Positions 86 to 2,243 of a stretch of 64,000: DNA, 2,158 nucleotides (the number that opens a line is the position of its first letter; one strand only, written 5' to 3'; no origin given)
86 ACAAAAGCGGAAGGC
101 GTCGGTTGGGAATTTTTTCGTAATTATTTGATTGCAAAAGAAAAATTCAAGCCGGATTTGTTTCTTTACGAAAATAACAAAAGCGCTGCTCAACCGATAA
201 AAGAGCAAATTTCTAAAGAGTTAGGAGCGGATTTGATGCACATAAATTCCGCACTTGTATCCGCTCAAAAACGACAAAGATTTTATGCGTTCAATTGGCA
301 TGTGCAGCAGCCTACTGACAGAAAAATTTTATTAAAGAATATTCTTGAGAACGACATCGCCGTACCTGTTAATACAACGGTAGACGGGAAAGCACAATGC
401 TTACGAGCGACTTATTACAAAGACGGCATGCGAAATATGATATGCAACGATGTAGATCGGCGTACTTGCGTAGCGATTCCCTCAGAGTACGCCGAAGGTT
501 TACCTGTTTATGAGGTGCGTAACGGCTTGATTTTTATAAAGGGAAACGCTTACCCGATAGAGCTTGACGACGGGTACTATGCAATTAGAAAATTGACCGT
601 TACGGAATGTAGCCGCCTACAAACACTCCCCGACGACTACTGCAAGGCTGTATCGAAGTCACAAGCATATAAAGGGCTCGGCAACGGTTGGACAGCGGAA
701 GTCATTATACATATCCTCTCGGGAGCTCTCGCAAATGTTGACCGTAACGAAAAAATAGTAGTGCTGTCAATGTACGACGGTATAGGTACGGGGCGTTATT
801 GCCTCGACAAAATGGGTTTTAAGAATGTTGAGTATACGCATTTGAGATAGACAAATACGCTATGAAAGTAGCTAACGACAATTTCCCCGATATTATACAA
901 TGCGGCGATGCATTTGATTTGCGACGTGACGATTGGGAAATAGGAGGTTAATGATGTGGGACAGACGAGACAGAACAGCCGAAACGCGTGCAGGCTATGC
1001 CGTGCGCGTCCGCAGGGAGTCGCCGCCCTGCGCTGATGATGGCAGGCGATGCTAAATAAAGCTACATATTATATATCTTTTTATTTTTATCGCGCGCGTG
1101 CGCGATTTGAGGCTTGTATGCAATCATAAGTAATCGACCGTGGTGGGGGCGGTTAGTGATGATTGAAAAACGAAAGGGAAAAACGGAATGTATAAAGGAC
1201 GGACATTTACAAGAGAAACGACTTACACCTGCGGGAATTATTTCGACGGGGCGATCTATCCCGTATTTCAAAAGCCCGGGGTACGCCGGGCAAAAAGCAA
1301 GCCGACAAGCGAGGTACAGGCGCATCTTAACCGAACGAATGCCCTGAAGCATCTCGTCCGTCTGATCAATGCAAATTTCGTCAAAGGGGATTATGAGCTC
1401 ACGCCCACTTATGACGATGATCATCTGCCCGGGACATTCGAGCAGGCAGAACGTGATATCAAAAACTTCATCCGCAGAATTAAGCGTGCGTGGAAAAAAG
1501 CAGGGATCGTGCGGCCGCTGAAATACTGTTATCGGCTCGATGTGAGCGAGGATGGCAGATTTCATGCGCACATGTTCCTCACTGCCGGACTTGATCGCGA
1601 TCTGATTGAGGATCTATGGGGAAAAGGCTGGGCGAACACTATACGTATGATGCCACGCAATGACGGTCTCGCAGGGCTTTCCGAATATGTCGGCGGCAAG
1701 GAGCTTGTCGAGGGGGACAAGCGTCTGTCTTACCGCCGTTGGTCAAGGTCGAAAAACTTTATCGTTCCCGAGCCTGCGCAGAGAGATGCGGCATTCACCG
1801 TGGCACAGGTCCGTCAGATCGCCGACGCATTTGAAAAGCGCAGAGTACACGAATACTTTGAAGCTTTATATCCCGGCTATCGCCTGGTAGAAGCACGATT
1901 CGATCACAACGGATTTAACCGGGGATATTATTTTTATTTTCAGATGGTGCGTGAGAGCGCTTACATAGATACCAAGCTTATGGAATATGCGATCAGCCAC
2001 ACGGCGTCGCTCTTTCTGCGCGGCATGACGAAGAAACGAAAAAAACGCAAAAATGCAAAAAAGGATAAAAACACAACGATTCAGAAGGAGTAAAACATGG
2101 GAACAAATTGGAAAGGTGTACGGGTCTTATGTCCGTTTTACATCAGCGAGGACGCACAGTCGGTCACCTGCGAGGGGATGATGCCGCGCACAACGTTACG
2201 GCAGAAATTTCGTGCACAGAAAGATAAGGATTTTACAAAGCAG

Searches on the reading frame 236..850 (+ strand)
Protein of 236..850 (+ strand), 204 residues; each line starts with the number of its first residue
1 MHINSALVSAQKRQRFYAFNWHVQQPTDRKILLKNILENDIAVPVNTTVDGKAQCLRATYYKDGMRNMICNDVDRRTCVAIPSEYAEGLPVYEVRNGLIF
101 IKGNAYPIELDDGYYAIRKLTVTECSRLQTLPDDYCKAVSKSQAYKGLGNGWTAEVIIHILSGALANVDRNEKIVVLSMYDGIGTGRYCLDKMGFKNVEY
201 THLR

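Call 87: find_encoding_contigs(protein=window:236-850:+, flank=10000, max_places=4)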
Protein window:236-850:+ (204 aa): 1 contig read that carries it; 1 place shown.
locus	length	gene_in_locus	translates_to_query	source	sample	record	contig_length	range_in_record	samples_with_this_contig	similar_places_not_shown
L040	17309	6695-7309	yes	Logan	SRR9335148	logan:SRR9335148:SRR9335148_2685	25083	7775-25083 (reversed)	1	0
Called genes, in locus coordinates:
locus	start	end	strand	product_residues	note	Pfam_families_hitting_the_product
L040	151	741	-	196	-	-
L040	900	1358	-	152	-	PF12844:HTH_19 (weak), PF13443:HTH_26 (weak), PF01381:HTH_3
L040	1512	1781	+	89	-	-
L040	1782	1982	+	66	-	-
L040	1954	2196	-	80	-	-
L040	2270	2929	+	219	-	-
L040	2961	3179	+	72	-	PF12728:HTH_17 (weak)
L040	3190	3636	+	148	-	-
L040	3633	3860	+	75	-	-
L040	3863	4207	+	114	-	-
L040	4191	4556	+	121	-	PF12793:SgrR_N (faint)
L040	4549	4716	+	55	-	-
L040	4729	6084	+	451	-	PF02195:ParB_N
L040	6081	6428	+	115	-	-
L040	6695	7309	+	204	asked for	PF00145:DNA_methylase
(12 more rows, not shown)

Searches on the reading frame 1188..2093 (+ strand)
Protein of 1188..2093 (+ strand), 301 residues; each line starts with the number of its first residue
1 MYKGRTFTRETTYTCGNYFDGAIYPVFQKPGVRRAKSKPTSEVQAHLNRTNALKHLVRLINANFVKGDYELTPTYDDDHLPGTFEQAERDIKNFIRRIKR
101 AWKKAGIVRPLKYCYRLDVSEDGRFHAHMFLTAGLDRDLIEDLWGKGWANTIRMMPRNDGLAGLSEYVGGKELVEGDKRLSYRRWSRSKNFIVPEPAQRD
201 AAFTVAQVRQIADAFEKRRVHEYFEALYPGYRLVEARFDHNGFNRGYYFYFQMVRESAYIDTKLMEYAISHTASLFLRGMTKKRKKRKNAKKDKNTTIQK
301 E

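Call 81: find_encoding_contigs(protein=window:1188-2093:+, flank=10000, max_places=2)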
Protein window:1188-2093:+ (301 aa): 2 contigs read that carry it; 2 places shown.
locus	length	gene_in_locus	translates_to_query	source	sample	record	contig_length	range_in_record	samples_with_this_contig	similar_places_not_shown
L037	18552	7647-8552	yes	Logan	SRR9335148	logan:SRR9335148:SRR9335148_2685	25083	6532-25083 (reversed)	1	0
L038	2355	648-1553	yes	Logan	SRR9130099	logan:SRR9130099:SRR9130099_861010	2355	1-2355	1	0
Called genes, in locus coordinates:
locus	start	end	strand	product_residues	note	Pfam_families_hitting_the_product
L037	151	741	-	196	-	-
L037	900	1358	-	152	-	PF12844:HTH_19 (weak), PF13443:HTH_26 (weak), PF01381:HTH_3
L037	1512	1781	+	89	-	-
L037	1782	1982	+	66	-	-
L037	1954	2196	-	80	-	-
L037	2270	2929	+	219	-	-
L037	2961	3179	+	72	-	PF12728:HTH_17 (weak)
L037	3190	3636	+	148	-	-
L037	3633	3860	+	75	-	-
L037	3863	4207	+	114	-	-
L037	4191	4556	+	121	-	PF12793:SgrR_N (faint)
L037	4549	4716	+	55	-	-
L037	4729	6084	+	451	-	PF02195:ParB_N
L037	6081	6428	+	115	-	-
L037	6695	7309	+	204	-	PF00145:DNA_methylase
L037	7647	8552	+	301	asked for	PF23343:REP_ORF2-G2P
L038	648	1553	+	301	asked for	PF23343:REP_ORF2-G2P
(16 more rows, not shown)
